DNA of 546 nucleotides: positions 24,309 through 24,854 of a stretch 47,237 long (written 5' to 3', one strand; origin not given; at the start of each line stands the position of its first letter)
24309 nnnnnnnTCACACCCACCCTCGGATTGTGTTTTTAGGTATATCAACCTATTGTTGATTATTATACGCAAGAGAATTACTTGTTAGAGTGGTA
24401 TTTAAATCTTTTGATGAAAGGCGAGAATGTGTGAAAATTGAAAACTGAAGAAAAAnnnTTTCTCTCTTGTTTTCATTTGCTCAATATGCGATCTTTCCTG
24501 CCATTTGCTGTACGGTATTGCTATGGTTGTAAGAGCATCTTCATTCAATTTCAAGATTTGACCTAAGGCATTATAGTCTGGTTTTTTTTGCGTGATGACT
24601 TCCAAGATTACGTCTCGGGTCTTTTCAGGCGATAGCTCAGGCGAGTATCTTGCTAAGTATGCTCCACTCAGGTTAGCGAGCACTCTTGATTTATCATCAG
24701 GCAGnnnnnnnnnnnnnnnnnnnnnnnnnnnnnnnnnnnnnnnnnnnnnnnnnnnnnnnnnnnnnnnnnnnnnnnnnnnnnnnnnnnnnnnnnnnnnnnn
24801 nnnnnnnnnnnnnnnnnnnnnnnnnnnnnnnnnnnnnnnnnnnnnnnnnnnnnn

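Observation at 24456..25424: Orphan HslV/proteasome-beta-like Ntn-hydrolase with no propeptide, an internal insertion and a roughly 100 aa C-terminal extension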

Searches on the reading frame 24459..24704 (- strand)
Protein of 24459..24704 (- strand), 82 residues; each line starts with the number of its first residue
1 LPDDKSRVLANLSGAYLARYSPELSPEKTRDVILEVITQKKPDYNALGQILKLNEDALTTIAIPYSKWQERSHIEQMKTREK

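Call 68: predict_structure(alignment_id=A4)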
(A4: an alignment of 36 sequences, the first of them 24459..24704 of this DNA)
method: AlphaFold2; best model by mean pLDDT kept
length: 82 residues; sequences in the alignment: 36
mean_pLDDT: 96.9   pTM: 0.84
mean pLDDT of the five models: 96.9, 96.5, 96.4, 96.2, 95.4
residues with pLDDT >= 90: 79; 70-90: 3; 50-70: 0; < 50: 0
segments of 3 or more residues with pLDDT < 50: none
pLDDT, mean of each block of 10 residues (from residue 1): 96 98 97 97 97 98 98 95 86
secondary structure, 60 per line:
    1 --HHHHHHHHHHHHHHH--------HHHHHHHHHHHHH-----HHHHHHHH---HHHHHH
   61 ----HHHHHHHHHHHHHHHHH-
elements in order: H3-17 H26-38 H44-51 H55-60 H65-81

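Call 70: fold_search(model_id=the predicted structure, library=pdb)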
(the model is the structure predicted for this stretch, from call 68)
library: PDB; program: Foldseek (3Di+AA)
matches with E <= 10: 75; with E <= 0.001: 0
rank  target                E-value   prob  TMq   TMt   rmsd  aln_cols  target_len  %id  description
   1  9f5x_I                6.5e-01  0.28  0.36  0.24   7.5        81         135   11  Structure of the Chlamydomonas reinhardtii respiratory supercomplex I1 III2 IV2 (released 2025-03-12)
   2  8pw5_V1               1.1e+00  0.25  0.40  0.31   7.4        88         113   11  CS respirasome from murine liver (released 2024-04-24)
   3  7qsm_V                1.3e+00  0.16  0.35  0.27   7.4        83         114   11  Bovine complex I in lipid nanodisc, Deactive-ligand (composite) (released 2022-05-25)
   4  6zk9_f                1.8e+00  0.14  0.35  0.28   7.3        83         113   11  Peripheral domain of open complex I during turnover (released 2020-10-07)
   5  2d1h_A                2.3e+00  0.12  0.31  0.26   9.6        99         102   10  Crystal structure of ST1889 protein from thermoacidophilic archaeon Sulfolobus tokodaii (released 2006-09-05)
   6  7r41_V                2.4e+00  0.13  0.38  0.30   7.5        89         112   12  Bovine complex I in the presence of IM1761092, active class i (Composite map) (released 2023-02-08)
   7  7qsd_V                2.4e+00  0.11  0.35  0.27   7.5        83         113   11  Bovine complex I in the active state at 3.1 A (released 2022-03-02)
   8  8esw_A5               3.7e+00  0.10  0.36  0.27   7.6        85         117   10  Structure of mitochondrial complex I from Drosophila melanogaster, Flexible-class 1 (released 2023-03-29)
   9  8ud1_1V               3.7e+00  0.09  0.35  0.27   7.4        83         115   11  High resolution in-situ structure of complex I in respiratory supercomplex (composite) (released 2024-06-19)
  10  2mu2_MODEL_1_A        3.7e+00  0.08  0.30  0.33   5.5        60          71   20  NMR structure of the cap domain of NP_346487.1, a putative phosphoglycolate phosphatase from Streptococcus pne (released 2014-09-24)
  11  3no6_D                3.7e+00  0.06  0.26  0.11  11.6        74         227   12  Crystal structure of a putative thiaminase II (SE1693) from Staphylococcus epidermidis ATCC 12228 at 1.65 A resolution (released 2010-07-28)
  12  5h77_G                4.1e+00  0.12  0.33  0.33   5.3        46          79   24  Crystal structure of the PKA-protein A fusion protein (released 2017-06-28)
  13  3hyi                  4.1e+00  0.07  0.27  0.12   8.3        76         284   21  Crystal structure of full-length DUF199/WhiA from Thermatoga maritima (released 2009-09-01)
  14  7kuf_B                4.1e+00  0.06  0.24  0.23   8.7        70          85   13  Transcription activation subcomplex with WhiB7 bound to SigmaAr4-RNAP Beta flap tip chimera and DNA (released 2021-06-30)
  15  5u4y_D                4.4e+00  0.11  0.32  0.42   6.7        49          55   22  IgG Fc bound to 3 helix of the B-domain from Protein A (released 2017-05-17)
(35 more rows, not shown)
